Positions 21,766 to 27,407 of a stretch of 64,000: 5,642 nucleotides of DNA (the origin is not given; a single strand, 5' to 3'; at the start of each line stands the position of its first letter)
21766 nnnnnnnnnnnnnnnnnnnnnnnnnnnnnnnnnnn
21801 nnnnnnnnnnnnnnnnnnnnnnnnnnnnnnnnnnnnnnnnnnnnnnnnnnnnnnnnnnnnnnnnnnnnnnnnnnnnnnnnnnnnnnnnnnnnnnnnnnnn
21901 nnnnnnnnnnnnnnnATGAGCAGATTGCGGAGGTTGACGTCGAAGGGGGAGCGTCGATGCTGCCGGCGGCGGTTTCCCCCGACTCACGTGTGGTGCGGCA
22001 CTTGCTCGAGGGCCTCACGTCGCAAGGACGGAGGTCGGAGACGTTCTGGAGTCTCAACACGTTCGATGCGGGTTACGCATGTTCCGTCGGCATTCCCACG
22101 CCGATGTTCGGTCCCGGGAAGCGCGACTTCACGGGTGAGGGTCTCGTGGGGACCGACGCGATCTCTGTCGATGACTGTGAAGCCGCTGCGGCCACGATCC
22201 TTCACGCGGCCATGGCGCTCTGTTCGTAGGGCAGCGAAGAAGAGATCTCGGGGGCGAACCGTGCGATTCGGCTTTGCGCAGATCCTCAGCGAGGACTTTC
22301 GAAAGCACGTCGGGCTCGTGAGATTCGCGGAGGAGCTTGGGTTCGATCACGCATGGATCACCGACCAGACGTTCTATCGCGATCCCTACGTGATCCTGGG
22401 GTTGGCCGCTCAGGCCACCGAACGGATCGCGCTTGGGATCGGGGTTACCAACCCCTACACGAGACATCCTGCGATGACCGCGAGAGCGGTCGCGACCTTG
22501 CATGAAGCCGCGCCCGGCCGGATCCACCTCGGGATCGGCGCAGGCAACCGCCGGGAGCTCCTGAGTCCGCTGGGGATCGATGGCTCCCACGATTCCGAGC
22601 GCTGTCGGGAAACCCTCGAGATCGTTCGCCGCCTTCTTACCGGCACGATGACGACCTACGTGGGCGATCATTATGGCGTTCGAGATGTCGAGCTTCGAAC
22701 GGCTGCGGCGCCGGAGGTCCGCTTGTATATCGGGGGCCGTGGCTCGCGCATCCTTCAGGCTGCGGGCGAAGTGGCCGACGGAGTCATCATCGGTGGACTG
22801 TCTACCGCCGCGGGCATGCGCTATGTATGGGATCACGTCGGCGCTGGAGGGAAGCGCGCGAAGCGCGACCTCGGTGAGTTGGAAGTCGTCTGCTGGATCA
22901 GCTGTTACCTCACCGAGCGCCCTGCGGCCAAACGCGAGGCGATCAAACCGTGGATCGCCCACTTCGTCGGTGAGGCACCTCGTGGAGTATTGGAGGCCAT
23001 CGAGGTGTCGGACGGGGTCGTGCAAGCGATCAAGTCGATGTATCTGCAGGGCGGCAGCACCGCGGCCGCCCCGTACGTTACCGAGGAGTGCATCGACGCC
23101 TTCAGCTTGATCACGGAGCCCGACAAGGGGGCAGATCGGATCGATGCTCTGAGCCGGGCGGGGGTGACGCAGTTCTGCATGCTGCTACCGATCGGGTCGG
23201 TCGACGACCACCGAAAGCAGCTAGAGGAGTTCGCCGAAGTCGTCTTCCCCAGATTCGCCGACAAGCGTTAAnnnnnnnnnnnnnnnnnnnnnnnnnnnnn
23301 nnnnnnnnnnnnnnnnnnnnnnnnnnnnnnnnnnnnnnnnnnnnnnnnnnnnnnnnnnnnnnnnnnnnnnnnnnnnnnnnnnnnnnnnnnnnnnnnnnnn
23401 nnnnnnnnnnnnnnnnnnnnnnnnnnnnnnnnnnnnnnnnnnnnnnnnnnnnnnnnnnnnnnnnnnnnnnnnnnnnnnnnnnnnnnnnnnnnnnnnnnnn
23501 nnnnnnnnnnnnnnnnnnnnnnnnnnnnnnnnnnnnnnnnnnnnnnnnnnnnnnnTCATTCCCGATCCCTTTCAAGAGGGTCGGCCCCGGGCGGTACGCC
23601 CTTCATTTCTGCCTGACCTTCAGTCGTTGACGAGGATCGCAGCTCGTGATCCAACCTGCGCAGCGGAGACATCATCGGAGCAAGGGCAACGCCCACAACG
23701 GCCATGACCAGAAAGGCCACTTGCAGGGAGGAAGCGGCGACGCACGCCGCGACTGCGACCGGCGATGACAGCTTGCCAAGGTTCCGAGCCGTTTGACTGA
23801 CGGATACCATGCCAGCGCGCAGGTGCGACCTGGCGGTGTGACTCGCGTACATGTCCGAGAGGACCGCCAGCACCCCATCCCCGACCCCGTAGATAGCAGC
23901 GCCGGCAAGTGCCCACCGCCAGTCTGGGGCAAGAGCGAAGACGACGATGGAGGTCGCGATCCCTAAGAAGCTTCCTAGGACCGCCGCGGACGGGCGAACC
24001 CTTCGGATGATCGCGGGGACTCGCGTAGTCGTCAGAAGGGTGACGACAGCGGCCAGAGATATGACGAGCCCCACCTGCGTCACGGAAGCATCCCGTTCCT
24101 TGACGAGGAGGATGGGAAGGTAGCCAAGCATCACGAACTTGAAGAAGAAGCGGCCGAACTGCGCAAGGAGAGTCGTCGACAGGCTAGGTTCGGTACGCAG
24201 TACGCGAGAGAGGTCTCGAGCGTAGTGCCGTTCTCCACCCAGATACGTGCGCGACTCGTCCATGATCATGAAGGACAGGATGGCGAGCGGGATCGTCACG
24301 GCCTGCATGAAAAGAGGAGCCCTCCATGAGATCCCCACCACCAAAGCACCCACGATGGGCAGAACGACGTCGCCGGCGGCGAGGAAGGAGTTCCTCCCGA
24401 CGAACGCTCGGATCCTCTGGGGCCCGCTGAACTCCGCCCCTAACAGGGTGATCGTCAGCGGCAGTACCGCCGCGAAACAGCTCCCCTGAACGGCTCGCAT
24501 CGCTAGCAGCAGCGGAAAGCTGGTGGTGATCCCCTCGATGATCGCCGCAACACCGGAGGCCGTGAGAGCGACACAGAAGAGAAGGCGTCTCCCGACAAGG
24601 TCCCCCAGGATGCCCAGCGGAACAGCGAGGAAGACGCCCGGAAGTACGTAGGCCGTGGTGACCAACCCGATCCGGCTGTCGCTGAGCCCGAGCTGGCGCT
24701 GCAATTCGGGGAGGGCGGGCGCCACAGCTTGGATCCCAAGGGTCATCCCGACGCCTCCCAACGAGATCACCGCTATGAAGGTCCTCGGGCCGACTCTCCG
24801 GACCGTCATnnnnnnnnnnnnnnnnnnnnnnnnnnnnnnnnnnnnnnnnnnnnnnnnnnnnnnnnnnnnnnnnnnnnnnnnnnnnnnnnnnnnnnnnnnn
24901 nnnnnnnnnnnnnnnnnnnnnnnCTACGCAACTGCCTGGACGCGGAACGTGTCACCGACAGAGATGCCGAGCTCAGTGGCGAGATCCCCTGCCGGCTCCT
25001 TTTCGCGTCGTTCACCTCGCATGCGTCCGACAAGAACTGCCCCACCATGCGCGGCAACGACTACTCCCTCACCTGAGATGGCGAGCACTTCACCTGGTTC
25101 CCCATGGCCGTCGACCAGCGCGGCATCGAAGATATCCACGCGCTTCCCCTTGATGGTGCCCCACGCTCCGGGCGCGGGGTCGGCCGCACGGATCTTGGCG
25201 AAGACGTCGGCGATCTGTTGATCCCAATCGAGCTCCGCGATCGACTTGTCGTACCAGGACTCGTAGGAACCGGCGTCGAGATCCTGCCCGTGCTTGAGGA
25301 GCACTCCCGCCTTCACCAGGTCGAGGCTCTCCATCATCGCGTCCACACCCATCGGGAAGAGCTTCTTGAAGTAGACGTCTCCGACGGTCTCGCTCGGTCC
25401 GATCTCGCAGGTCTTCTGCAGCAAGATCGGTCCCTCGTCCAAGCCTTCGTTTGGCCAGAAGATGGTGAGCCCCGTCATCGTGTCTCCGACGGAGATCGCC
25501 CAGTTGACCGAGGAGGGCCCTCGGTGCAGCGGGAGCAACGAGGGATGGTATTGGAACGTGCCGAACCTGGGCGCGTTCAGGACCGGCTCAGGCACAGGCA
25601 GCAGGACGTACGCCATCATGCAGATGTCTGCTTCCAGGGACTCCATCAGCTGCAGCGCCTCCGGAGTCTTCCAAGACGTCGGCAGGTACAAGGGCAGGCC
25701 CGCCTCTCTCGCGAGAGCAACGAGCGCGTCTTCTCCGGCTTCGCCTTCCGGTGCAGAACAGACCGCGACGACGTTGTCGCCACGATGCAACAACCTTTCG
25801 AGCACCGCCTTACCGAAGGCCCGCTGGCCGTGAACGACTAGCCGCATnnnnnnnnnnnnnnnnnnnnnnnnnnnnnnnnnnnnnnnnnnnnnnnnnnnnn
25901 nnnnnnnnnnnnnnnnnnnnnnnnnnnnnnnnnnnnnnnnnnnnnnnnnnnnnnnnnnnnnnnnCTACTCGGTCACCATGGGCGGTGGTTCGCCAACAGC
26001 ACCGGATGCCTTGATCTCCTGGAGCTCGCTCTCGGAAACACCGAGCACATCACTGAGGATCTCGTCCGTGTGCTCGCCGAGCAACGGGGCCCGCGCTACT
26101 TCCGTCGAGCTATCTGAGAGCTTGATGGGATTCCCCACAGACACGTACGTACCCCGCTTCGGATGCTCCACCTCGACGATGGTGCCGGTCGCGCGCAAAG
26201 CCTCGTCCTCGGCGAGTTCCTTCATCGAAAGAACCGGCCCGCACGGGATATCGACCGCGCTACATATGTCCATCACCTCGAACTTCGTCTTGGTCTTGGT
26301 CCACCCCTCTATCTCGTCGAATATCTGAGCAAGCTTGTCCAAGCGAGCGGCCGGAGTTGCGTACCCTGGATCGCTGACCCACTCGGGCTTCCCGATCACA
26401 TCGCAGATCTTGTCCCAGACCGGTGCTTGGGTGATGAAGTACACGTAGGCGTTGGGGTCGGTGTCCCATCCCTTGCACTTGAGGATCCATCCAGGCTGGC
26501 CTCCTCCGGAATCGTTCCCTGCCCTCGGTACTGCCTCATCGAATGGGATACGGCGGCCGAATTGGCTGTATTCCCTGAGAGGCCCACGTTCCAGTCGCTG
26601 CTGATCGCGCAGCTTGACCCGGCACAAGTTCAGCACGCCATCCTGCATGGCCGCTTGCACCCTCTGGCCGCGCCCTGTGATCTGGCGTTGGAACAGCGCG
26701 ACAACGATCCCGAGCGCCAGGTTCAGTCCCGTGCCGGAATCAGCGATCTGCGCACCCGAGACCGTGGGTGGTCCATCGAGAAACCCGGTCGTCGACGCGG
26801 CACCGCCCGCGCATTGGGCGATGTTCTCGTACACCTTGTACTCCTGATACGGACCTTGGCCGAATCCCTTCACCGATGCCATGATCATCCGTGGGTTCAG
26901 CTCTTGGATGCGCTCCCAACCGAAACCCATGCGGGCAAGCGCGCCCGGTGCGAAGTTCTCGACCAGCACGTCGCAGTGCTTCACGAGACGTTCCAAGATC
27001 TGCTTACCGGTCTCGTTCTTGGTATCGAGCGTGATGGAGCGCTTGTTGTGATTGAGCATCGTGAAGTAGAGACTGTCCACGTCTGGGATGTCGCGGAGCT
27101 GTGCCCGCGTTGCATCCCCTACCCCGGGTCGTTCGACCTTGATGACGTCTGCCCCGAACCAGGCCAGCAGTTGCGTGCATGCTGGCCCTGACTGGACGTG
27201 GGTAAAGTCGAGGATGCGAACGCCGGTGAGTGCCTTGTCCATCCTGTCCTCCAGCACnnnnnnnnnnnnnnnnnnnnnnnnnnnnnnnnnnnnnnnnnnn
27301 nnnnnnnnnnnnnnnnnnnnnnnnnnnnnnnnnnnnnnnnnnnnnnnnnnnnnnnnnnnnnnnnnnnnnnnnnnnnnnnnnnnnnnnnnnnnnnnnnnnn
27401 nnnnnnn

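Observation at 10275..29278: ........-core palindrome occurs five times, only in three promoter regions, ending next to a GntR/FadR regulator gene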

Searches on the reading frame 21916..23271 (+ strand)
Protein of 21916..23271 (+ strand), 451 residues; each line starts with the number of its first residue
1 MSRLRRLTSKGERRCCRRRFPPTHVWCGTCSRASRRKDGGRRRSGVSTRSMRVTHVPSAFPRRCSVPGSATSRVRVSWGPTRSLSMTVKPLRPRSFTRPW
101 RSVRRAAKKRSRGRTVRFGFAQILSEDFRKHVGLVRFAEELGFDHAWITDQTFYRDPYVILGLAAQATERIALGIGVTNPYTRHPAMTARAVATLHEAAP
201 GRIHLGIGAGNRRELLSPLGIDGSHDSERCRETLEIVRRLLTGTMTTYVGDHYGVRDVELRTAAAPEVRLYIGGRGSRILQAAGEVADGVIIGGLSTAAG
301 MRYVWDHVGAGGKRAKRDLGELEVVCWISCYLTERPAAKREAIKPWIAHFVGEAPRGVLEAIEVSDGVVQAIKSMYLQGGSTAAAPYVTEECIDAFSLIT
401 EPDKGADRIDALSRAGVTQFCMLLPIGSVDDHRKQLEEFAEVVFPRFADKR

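Call 9: search_protein_families(library=pfam, proteins=[window:21916-23271:+])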
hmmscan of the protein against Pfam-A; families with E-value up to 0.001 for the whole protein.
window:21916-23271:+ (451 aa): 1 family
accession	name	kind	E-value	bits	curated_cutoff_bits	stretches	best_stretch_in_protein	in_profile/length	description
PF00296.26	Bac_luciferase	-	3.5e-58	197.9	27.9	1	126-419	20-314/314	Luciferase-like monooxygenase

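Call 36: search_protein_families(library=ncbifam, proteins=[window:21916-23271:+], max_evalue=0.00001)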
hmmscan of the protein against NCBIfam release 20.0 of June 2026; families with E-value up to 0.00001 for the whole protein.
window:21916-23271:+ (451 aa): 25 families
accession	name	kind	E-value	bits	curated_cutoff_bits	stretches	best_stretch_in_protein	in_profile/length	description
NF002619.0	PRK02271.1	equivalog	6e-60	203.2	276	1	126-437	11-318/329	5,10-methylenetetrahydromethanopterin reductase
TIGR03555.1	F420_mer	equivalog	5.1e-58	197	348.7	1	118-429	1-311/325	5,10-methylenetetrahydromethanopterin reductase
TIGR03842.1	F420_CPS_4043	hypoth_equivalog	4.8e-33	114.6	295.45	1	129-446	13-328/329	TIGR03842 family LLM class F420-dependent oxidoreductase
TIGR04024.1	F420_NP1902A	hypoth_equivalog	2e-32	112.3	345.4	1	134-412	20-299/330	TIGR04024 family LLM class F420-dependent oxidoreductase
TIGR03564.1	F420_MSMEG_4879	subfamily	8e-29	101.1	234.25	1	134-349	4-217/265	TIGR03564 family F420-dependent LLM class oxidoreductase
TIGR03621.1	F420_MSMEG_2516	subfamily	1.7e-28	99.6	213.15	1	117-300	2-183/295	TIGR03621 family F420-dependent LLM class oxidoreductase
TIGR03619.1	F420_Rv2161c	subfamily_domain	1.1e-27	97.3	166.9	1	153-340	42-229/247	TIGR03619 family F420-dependent LLM class oxidoreductase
TIGR03841.1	F420_Rv3093c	subfamily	4.9e-26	91.8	213.65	1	127-423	8-295/298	LLM class F420-dependent oxidoreductase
TIGR03559.1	F420_Rv3520c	subfamily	1.4e-25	90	335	1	119-421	3-323/325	LLM class F420-dependent oxidoreductase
TIGR03560.1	F420_Rv1855c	subfamily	3.1e-23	82.8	231.4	1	130-288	14-189/227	TIGR03560 family F420-dependent LLM class oxidoreductase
TIGR03857.1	F420_MSMEG_2249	hypoth_equivalog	2.9e-22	79.4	218.4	1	129-328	14-212/329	TIGR03857 family LLM class F420-dependent oxidoreductase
TIGR03617.1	F420_MSMEG_2256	subfamily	4.3e-22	78.4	278.15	1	138-432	4-308/318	TIGR03617 family F420-dependent LLM class oxidoreductase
TIGR03557.1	F420_G6P_family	subfamily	7.9e-22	77.8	210.4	1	132-346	16-231/316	TIGR03557 family F420-dependent LLM class oxidoreductase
TIGR03571.1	lucif_BA3436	subfamily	2.3e-18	66.5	303.9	1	126-291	28-205/304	TIGR03571 family LLM class oxidoreductase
TIGR04465.1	ArgArg_F420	equivalog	5.2e-18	65.2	470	1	126-322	55-262/364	F420-dependent hydroxymycolic acid dehydrogenase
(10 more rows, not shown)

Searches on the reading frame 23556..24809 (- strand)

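Call 9: search_protein_families(library=pfam, proteins=[window:23556-24809:-])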
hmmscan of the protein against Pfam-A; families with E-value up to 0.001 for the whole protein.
window:23556-24809:- (417 aa): 2 families
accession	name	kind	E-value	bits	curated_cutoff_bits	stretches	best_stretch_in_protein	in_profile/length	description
PF07690.21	MFS_1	-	1.7e-49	169.1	33.4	2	16-347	2-344/347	Major Facilitator Superfamily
PF00083.30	Sugar_tr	-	1.1e-11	44.8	22.3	2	39-197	40-205/452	Sugar (and other) transporter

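Call 60: search_protein_families(library=ncbifam, proteins=[window:23556-24809:-], max_evalue=1e-10)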
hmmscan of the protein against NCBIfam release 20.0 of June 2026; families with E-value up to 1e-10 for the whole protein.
window:23556-24809:- (417 aa): 5 families
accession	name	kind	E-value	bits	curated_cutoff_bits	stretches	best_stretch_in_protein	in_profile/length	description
NF008586.0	PRK11551.1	equivalog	2.3e-16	59.8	410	1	24-378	29-389/406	3-(3-hydroxy-phenyl)propionate transporter MhpT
NF053757.1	BclibactTpBcbE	equivalog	5.3e-15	55.2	600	1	12-375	5-381/394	bacillibactin exporter BcbE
TIGR00893.1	2A0114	subfamily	1.4e-14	53.8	395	1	29-377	13-390/399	D-galactonate transporter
TIGR00881.1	2A0104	subfamily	4.1e-11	42.5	407.75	0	30-189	15-177/379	phosphoglycerate transporter protein PgtP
TIGR00710.1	efflux_Bcr_CflA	subfamily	4.7e-11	42.7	200.9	1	21-377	16-381/385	Bcr/CflA family efflux MFS transporter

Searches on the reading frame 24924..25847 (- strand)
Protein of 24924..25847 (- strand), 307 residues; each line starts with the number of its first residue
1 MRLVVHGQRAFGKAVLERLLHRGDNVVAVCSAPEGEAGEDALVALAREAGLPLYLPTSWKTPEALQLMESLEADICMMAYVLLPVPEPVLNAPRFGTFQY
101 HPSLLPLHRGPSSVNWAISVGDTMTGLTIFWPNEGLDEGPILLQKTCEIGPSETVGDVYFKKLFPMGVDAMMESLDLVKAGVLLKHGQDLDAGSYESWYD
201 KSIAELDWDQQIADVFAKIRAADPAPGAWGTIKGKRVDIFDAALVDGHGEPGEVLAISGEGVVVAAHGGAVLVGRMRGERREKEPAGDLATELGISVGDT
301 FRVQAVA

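Call 9: search_protein_families(library=pfam, proteins=[window:24924-25847:-])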
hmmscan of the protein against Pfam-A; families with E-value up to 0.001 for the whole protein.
window:24924-25847:- (307 aa): 2 families
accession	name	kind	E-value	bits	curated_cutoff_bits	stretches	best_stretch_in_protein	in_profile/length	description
PF00551.24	Formyl_trans_N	-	2.4e-25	89.8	26.1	1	2-160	2-167/181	Formyl transferase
PF02911.23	Formyl_trans_C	-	1.3e-15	57.8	21.1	1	201-290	4-96/100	Formyl transferase, C-terminal domain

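Call 36: search_protein_families(library=ncbifam, proteins=[window:24924-25847:-], max_evalue=0.00001)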
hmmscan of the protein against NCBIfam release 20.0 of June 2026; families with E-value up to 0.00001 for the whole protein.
window:24924-25847:- (307 aa): 5 families
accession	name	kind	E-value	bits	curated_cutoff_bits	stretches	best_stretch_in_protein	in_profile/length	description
TIGR00460.1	fmt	equivalog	1.6e-35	122.7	201.5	1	2-286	2-297/315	methionyl-tRNA formyltransferase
NF005414.0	PRK06988.1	equivalog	6.3e-35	120.6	316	1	1-284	3-293/311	formyltransferase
NF005998.1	PRK08125.1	equivalog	7.5e-28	97.3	777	1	1-297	1-300/649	bifunctional UDP-4-amino-4-deoxy-L-arabinose formyltransferase/UDP-glucuronic acid oxidase ArnA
TIGR00639.1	PurN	equivalog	2e-10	40.5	150.1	1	69-156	76-163/192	phosphoribosylglycinamide formyltransferase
NF005755.0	PRK07579.1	equivalog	3.1e-06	27.2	238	1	100-211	91-200/245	dTDP-4-amino-4,6-dideoxyglucose formyltransferase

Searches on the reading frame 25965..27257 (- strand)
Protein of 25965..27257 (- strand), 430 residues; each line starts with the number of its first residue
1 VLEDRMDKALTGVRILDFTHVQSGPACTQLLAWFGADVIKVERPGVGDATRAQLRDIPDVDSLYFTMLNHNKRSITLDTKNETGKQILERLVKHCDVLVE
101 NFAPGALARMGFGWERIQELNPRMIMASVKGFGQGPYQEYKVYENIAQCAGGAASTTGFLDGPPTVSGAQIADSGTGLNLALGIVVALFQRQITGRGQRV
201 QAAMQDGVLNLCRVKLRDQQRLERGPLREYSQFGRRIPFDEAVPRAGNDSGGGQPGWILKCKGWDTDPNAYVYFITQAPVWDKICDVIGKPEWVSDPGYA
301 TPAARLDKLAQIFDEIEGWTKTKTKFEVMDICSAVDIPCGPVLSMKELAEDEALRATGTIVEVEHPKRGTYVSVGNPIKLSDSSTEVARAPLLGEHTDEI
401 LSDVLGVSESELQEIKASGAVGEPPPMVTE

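Call 9: search_protein_families(library=pfam, proteins=[window:25965-27257:-])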
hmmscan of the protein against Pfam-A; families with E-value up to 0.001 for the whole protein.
window:25965-27257:- (430 aa): 1 family
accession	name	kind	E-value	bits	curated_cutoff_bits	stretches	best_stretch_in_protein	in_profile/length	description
PF02515.22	CoA_transf_3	-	3.8e-99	332.7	23.3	1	10-397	1-366/366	CoA-transferase family III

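Call 60: search_protein_families(library=ncbifam, proteins=[window:25965-27257:-], max_evalue=1e-10)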
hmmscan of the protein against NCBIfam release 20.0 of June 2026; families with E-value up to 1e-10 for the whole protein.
window:25965-27257:- (430 aa): 7 families
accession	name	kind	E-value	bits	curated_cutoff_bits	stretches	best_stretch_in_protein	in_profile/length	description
NF003809.0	PRK05398.1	subfamily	2.4e-216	718.1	442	1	6-421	1-416/416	formyl-CoA transferase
TIGR03253.1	oxalate_frc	equivalog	8.9e-213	706.5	504.2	1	8-421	2-416/416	formyl-CoA transferase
NF041294.1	Scnl_mescCoAtase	equivalog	8.7e-67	225.9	700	2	9-240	3-242/381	succinyl-CoA:mesaconate CoA-transferase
NF008511.0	PRK11430.1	equivalog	2.3e-61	208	522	1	8-399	8-374/381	CoA:oxalate CoA-transferase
NF052585.1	SucGlutTfsCaiB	equivalog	7.1e-61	206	750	2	6-207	4-212/394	succinate--glutarate CoA-transferase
NF002914.1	PRK03525.1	equivalog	1.7e-29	102.9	413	1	10-213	10-207/400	L-carnitine CoA-transferase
TIGR04253.1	mesacon_CoA_iso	equivalog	4.4e-24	85.2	725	1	10-210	3-200/403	2-methylfumaryl-CoA isomerase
